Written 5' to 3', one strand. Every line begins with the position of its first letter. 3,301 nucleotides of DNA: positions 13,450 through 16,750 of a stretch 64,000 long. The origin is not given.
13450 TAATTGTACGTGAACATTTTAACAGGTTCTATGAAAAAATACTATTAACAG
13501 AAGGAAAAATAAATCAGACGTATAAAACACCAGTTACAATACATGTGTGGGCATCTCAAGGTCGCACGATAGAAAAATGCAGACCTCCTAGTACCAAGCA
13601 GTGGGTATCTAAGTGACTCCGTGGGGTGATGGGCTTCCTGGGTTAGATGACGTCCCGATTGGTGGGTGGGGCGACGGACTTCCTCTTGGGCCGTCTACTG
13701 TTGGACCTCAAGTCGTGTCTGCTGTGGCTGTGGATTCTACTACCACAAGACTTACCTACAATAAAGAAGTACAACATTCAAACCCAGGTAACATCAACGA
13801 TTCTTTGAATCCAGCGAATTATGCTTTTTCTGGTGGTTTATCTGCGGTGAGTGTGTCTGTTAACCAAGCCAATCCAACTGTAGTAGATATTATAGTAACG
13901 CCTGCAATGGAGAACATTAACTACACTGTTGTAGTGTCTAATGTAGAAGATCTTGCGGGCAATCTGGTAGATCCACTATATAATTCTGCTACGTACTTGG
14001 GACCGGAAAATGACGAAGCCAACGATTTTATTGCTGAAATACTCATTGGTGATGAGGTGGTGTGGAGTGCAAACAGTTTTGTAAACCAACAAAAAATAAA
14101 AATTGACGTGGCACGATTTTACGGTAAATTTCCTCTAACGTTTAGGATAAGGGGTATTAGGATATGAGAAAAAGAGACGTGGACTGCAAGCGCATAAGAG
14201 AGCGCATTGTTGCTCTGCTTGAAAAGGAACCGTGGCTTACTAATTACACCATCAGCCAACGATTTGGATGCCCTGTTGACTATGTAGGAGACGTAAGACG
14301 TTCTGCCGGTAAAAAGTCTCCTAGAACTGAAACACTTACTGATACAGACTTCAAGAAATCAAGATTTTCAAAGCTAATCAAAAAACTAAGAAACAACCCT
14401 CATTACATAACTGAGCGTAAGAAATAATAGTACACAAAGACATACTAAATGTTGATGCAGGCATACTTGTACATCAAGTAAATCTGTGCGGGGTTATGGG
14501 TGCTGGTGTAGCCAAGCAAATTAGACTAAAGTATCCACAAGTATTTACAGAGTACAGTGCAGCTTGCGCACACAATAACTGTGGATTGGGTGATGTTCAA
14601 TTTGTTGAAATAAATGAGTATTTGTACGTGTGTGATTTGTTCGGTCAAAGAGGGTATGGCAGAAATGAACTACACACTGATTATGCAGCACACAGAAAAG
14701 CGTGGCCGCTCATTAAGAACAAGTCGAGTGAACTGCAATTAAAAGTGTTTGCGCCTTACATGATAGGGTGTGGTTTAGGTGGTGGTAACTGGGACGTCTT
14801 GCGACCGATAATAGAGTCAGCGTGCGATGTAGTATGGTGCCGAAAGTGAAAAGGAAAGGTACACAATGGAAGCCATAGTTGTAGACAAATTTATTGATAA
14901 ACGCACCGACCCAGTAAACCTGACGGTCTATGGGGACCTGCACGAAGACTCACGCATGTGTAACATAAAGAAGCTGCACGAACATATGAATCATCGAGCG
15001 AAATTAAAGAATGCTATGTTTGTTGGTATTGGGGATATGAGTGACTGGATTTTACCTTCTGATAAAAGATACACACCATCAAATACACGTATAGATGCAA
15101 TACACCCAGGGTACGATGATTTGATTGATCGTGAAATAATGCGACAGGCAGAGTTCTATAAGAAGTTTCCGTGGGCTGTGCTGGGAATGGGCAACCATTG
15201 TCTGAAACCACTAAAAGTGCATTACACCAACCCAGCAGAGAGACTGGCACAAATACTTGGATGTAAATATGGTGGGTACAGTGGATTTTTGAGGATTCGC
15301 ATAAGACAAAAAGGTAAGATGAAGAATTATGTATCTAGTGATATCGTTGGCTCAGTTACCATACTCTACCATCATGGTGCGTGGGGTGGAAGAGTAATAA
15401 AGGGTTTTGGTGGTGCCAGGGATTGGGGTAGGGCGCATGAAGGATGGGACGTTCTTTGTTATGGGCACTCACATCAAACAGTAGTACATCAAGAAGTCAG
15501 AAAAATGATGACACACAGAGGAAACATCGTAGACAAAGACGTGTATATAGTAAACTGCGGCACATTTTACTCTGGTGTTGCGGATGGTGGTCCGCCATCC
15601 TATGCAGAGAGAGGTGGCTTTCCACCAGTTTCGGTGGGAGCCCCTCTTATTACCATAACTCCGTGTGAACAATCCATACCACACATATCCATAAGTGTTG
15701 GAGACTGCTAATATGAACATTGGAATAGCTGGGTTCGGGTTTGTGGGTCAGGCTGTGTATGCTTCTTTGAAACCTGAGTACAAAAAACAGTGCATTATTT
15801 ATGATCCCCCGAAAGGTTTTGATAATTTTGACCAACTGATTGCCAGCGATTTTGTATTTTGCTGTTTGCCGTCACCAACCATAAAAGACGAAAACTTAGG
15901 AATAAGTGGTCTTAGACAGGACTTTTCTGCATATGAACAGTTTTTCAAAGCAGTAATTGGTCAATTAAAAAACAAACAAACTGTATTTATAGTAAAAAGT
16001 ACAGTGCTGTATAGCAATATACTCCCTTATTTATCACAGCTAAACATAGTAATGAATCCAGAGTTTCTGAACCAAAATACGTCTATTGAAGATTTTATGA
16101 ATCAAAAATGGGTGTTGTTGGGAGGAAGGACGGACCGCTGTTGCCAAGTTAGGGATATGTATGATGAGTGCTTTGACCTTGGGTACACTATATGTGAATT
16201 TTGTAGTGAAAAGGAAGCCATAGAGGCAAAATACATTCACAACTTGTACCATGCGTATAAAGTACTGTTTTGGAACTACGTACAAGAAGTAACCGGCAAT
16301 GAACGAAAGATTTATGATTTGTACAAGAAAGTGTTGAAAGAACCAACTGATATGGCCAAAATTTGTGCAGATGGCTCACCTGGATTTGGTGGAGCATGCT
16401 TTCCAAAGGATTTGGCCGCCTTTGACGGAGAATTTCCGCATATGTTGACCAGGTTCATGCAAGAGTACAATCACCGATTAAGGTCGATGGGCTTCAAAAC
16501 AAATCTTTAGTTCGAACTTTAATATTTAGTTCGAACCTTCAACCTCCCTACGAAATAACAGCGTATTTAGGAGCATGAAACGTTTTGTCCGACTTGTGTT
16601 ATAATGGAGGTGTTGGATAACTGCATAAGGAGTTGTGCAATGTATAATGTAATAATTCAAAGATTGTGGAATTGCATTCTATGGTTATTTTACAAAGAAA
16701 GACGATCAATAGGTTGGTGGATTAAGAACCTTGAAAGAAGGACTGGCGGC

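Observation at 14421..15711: Macro domain gene with no canonical start, followed by a calcineurin-like phosphoesterase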

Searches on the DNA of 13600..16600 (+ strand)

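Call 5: search_dna_similar(query=window:13600-16600:+, collection=phages, mode=near, max_rows=30)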
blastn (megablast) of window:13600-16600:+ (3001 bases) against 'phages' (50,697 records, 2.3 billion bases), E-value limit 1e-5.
No match.

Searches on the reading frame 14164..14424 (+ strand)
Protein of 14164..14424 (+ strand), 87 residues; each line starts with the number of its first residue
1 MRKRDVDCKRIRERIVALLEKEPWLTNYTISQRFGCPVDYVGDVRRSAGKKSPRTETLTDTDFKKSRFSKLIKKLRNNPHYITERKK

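Call 4: search_protein_families(library=pfam, proteins=[window:14164-14424:+], max_evalue=0.1)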
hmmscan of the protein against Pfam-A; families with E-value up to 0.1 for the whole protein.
window:14164-14424:+ (87 aa): 1 family
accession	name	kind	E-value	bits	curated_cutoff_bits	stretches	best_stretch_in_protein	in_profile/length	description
PF21476.4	PF0610-like_N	-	0.0079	16.9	33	1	11-37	2-27/50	PF0610-like, N-terminal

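Call 20: search_protein_families(library=phrogs, proteins=[window:14164-14424:+], max_evalue=0.001)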
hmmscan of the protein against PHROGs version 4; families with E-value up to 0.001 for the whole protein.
window:14164-14424:+ (87 aa): 0 families

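Call 21: find_homologous_proteins(query=window:14164-14424:+, max_evalue=0.01)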
Query window:14164-14424:+ (87 aa): 2 proteins with E <= 0.01 among 5 candidates.
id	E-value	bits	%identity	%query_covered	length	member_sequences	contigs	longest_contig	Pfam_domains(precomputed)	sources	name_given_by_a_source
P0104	1.0e-51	190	100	100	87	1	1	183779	-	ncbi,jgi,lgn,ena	ncbi:MAG: hypothetical protein WC444_05045 [Candidatus Paceibacterota bacterium]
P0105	1.8e-22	96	64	85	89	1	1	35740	-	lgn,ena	-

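Call 22: find_encoding_contigs(protein=P0105, flank=6000, max_places=5)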
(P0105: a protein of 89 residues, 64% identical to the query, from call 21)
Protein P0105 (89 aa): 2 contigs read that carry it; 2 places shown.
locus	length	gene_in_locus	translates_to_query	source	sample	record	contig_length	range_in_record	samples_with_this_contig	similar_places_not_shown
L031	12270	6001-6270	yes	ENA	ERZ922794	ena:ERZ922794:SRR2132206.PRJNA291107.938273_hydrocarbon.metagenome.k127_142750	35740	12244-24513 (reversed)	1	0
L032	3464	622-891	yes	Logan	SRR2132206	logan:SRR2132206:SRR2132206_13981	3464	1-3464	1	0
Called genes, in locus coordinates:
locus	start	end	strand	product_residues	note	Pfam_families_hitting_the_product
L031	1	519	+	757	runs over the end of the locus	PF10162:G8 (weak), PF13229:Beta_helix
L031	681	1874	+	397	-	PF12323:HTH_OrfB_IS605, PF01385:OrfB_IS605, PF07282:Cas12f1-like_TNB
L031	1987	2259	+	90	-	-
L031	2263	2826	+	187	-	-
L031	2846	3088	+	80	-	PF24729:Acb2_Tad1_hairpin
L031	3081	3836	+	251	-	PF03721:UDPG_MGDP_dh_N (weak), PF00984:UDPG_MGDP_dh (faint)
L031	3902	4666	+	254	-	-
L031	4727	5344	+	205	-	-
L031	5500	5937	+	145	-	-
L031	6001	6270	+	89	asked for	-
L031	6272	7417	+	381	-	PF10127:RlaP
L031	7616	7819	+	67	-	-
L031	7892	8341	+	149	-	-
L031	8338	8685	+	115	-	PF02915:Rubrerythrin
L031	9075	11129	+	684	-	PF04851:ResIII, PF00270:DEAD, PF00271:Helicase_C (weak), PF22590:Cas3-like_C_2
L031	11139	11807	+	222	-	PF09704:Cas_Cas5d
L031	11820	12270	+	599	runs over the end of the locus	PF09709:Cas_Csd1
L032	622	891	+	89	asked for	-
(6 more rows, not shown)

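Call 49: search_protein_families(library=ncbifam, proteins=[window:14164-14424:+], max_evalue=0.1)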
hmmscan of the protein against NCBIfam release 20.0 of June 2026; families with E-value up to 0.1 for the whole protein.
window:14164-14424:+ (87 aa): 0 families

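Call 73: search_protein_families(library=pfam, proteins=[L031:2846-3085:+, L031:3081-3833:+, L031:3902-4663:+, L031:4727-5341:+, L031:5500-5934:+, L031:6272-7414:+], max_evalue=0.01)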
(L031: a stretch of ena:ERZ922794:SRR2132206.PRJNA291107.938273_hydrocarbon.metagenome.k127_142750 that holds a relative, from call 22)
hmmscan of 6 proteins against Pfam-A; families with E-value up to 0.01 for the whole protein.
L031:2846-3085:+ (80 aa): 1 family
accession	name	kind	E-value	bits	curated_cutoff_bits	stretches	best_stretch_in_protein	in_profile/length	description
PF24729.2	Acb2_Tad1_hairpin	-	5.8e-11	42.9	27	1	19-68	2-52/58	Acb2/Tad1, hairpin domain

L031:3081-3833:+ (251 aa): 2 families
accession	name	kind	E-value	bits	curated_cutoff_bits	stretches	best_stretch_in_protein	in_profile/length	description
PF03721.20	UDPG_MGDP_dh_N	-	2e-08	34.4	27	1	41-131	74-178/187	UDP-glucose/GDP-mannose dehydrogenase family, NAD binding domain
PF00984.24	UDPG_MGDP_dh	-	8.7e-06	26.2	25.4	1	159-228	2-71/94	UDP-glucose/GDP-mannose dehydrogenase family, central domain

L031:3902-4663:+ (254 aa): 1 family
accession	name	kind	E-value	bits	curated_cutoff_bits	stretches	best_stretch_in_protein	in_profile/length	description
PF00149.33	Metallophos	-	0.0084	17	21.5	0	13-74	2-45/191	Calcineurin-like phosphoesterase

L031:4727-5341:+ (205 aa): 0 families

L031:5500-5934:+ (145 aa): 0 families

L031:6272-7414:+ (381 aa): 2 families
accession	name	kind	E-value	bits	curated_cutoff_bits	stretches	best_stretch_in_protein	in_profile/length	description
PF10127.15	RlaP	-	6.4e-16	59.2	23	1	11-156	22-143/249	RNA repair pathway DNA polymerase beta family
PF01909.29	NTP_transf_2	-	0.0013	19.5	21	1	12-40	17-43/93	Nucleotidyltransferase domain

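Call 76: search_protein_families(library=padloc, proteins=[window:14164-14424:+], max_evalue=0.01)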
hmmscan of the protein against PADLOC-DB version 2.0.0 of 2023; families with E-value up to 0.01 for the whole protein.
window:14164-14424:+ (87 aa): 0 families
